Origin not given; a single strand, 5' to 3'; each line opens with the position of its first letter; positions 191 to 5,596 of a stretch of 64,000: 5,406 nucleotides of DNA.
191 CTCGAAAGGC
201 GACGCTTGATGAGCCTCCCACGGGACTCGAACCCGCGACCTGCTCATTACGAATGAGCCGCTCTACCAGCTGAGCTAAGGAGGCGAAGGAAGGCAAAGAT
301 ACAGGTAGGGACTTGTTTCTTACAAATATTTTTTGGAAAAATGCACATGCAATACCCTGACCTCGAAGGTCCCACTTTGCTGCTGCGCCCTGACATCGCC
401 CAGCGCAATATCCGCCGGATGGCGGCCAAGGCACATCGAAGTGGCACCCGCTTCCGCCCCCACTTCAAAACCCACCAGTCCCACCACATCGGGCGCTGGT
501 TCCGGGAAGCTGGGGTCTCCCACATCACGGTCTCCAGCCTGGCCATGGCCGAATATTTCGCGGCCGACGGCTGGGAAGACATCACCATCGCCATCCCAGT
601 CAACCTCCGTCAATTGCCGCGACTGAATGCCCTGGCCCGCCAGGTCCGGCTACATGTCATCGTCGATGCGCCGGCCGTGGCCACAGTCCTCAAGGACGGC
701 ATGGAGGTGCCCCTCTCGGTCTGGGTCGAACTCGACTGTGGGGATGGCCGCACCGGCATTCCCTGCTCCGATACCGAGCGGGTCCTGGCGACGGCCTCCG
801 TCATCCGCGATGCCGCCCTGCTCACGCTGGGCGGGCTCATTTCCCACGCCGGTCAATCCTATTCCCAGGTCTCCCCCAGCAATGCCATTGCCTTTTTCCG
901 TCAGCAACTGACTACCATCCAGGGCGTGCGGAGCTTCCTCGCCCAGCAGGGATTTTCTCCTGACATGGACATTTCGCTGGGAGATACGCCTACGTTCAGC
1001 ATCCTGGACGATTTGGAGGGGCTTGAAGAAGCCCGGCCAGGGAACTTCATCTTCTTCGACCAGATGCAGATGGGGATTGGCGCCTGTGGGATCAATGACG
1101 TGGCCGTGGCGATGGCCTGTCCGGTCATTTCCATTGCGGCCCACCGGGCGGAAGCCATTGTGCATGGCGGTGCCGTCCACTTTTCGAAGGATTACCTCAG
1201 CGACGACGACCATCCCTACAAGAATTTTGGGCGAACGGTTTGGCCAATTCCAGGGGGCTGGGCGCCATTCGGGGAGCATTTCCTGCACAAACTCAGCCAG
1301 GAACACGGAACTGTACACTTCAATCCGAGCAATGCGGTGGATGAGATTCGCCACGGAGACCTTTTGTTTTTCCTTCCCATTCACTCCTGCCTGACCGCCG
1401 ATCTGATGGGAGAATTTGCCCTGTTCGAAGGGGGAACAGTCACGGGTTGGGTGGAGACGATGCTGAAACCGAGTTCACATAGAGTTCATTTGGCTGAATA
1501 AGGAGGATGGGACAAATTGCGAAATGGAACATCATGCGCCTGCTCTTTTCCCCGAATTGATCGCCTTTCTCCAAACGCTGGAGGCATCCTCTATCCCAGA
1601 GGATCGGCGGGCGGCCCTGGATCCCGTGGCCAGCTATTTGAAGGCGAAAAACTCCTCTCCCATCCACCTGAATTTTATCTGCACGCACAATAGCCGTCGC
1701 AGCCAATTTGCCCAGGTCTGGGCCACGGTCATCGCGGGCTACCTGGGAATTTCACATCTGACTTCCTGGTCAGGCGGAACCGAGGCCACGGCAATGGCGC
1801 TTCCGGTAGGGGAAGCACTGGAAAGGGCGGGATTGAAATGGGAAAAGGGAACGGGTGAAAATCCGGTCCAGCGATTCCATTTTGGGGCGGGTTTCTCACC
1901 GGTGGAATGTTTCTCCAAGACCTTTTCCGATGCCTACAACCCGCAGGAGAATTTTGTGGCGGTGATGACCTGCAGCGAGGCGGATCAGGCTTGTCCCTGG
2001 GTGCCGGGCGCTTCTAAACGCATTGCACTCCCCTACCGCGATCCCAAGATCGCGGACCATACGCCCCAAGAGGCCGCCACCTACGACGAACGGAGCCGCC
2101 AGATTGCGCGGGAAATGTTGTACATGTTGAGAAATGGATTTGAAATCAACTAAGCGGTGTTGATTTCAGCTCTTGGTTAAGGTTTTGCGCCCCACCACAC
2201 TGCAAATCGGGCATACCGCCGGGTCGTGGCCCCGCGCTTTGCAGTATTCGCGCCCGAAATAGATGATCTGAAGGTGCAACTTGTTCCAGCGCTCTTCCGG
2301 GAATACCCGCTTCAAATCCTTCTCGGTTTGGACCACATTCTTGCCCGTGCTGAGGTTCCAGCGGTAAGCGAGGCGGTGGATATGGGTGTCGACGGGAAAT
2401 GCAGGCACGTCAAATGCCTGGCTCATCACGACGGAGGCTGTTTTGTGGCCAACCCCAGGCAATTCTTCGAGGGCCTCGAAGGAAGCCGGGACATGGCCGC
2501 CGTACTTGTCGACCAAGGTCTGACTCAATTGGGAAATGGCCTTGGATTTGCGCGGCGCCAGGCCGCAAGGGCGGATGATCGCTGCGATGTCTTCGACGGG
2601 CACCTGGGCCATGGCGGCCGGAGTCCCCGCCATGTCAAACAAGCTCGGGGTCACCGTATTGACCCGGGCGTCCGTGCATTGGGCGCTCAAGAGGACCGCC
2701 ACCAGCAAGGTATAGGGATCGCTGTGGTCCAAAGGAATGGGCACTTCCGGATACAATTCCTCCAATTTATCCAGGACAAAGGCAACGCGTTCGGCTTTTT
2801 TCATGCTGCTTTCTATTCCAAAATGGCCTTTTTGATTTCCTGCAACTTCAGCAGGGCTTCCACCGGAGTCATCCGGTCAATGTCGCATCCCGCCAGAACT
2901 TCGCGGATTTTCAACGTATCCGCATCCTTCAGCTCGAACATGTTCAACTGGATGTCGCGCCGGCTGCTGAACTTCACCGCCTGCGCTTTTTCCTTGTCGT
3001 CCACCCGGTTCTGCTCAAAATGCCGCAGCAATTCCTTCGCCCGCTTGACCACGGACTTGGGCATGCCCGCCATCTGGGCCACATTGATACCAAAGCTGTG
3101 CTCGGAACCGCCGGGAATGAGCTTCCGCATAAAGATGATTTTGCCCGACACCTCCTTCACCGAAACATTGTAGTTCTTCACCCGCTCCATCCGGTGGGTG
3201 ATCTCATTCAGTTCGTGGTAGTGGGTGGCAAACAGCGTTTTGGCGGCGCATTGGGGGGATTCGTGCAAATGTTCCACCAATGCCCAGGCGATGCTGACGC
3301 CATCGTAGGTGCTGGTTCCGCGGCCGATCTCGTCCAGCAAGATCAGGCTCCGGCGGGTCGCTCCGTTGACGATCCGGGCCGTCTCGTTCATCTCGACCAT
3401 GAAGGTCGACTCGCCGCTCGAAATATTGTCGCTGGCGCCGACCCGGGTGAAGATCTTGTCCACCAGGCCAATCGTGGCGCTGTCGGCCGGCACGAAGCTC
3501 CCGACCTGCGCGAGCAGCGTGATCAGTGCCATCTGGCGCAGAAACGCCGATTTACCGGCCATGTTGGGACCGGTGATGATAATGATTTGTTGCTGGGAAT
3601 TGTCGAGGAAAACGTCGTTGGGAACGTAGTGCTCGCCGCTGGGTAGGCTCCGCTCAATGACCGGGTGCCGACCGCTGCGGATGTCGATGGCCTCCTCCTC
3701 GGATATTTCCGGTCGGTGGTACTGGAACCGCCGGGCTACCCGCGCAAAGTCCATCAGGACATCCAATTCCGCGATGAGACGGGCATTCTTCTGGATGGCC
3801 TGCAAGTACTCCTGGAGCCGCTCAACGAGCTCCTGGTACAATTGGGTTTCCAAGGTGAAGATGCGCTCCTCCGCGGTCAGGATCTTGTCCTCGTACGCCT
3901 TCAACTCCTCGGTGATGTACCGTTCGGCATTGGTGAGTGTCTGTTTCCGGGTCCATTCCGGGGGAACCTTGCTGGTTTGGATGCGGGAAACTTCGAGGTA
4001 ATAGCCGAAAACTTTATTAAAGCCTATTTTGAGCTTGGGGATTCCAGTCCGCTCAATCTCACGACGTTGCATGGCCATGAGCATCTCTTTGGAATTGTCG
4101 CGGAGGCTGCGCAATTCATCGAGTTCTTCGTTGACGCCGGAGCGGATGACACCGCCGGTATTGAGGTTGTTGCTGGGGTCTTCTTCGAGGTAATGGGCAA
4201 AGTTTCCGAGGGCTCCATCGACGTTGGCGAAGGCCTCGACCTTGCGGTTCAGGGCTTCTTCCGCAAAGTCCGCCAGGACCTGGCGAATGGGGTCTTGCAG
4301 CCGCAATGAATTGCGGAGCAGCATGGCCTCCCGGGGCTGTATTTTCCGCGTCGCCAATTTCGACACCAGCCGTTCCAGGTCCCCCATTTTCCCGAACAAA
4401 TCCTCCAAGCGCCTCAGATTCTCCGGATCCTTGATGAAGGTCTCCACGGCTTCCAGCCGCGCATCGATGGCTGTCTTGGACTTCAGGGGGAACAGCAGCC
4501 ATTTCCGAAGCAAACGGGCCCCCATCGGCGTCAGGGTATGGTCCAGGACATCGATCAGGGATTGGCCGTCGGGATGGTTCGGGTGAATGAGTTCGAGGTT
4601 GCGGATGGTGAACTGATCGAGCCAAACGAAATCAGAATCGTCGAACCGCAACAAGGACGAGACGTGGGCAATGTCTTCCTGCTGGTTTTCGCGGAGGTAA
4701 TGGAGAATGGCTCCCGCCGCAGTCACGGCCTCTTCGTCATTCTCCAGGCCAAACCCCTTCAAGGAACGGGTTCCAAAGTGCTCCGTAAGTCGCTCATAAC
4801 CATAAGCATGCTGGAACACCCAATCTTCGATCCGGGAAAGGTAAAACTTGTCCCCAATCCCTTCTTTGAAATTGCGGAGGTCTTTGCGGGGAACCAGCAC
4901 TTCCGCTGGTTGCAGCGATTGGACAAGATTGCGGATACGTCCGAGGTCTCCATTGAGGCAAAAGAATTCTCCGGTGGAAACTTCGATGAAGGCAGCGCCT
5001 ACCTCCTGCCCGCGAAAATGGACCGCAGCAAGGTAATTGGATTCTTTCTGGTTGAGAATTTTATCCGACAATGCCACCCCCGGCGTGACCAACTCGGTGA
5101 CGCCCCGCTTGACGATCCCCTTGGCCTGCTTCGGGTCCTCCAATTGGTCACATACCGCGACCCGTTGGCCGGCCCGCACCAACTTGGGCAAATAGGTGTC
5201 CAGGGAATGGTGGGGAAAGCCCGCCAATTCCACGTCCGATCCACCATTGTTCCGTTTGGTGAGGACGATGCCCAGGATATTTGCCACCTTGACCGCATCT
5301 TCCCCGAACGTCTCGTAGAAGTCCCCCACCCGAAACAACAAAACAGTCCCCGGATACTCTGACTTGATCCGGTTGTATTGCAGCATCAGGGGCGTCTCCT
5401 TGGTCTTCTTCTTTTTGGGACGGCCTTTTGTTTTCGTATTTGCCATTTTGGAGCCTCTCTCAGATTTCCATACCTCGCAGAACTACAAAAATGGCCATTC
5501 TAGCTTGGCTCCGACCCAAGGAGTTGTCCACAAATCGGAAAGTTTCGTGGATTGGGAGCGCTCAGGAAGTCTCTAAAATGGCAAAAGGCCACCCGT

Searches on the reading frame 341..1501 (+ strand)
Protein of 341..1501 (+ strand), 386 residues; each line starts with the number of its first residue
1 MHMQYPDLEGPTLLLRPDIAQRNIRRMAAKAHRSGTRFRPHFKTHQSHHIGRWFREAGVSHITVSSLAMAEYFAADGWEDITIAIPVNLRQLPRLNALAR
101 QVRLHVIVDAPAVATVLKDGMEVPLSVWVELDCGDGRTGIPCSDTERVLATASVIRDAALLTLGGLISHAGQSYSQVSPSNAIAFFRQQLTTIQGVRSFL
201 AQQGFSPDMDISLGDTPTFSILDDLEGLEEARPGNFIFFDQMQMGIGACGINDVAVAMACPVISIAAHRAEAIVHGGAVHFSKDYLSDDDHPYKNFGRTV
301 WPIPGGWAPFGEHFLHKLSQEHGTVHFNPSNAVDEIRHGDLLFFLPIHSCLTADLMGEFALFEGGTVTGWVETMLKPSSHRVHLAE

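Call 51: search_protein_families(library=pfam, proteins=[window:341-1501:+], max_evalue=0.00001)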
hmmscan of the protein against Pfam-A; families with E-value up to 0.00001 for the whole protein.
window:341-1501:+ (386 aa): 2 families
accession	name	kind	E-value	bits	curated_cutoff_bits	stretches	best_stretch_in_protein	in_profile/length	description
PF01168.26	Ala_racemase_N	-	4.3e-17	63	24.1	1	21-240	7-218/220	Alanine racemase, N-terminal domain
PF14031.13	D-ser_dehydrat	-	1.2e-12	48.7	22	1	255-359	1-94/97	Putative serine dehydratase domain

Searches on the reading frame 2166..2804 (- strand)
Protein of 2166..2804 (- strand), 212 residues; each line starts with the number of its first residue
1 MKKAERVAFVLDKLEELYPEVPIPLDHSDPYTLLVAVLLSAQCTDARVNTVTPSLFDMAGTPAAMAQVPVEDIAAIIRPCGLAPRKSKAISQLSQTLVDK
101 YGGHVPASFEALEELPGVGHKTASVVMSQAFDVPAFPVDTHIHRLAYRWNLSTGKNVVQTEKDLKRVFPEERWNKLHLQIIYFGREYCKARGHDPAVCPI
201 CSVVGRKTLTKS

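Call 51: search_protein_families(library=pfam, proteins=[window:2166-2804:-], max_evalue=0.00001)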
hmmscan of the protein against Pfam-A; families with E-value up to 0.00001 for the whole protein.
window:2166-2804:- (212 aa): 2 families
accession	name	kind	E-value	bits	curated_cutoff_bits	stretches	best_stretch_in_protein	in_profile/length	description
PF00730.31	HhH-GPD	-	1.6e-22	80.3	26.2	1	35-169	1-107/108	HhH-GPD superfamily base excision DNA repair protein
PF00633.29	HHH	-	2e-07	30.9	24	1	100-128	1-29/30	Helix-hairpin-helix motif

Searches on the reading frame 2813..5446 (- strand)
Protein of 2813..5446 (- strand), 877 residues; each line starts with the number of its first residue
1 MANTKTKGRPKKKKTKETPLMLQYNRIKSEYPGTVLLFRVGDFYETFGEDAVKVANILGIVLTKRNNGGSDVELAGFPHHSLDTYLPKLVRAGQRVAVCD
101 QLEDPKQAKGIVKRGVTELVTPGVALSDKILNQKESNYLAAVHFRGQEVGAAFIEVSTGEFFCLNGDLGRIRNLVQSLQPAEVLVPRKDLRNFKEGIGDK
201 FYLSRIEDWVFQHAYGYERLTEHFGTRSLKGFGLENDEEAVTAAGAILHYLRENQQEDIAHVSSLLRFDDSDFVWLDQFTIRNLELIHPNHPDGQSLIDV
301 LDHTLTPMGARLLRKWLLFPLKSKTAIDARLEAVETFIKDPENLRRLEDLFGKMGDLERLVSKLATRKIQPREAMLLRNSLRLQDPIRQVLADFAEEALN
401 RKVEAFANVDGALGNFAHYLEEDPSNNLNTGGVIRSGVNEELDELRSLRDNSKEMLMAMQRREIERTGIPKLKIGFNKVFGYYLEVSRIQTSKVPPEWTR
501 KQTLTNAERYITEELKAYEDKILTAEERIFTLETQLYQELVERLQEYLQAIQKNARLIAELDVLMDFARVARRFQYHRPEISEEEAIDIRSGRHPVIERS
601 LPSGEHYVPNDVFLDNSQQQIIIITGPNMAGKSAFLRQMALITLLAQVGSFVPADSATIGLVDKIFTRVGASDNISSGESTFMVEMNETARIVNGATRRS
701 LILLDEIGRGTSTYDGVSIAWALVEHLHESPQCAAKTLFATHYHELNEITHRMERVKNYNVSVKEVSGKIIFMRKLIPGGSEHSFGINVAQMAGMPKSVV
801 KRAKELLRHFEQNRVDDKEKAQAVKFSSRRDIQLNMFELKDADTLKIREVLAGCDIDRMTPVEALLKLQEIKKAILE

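Call 51: search_protein_families(library=pfam, proteins=[window:2813-5446:-], max_evalue=0.00001)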
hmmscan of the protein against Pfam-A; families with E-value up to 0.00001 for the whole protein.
window:2813-5446:- (877 aa): 5 families
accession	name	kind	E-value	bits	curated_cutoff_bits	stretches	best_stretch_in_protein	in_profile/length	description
PF00488.27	MutS_V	-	7.8e-83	277.5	30.2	1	622-810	1-187/188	MutS domain V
PF05192.23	MutS_III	-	3.1e-43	148.8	34.1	1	280-568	2-194/194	MutS domain III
PF01624.25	MutS_I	-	5.8e-39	133.3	20.6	1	18-128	1-112/113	MutS domain I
PF05190.23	MutS_IV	-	1.4e-29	102.6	22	1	437-528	1-92/92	MutS family domain IV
PF05188.22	MutS_II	-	6.7e-22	78.8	25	1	137-262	1-132/133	MutS domain II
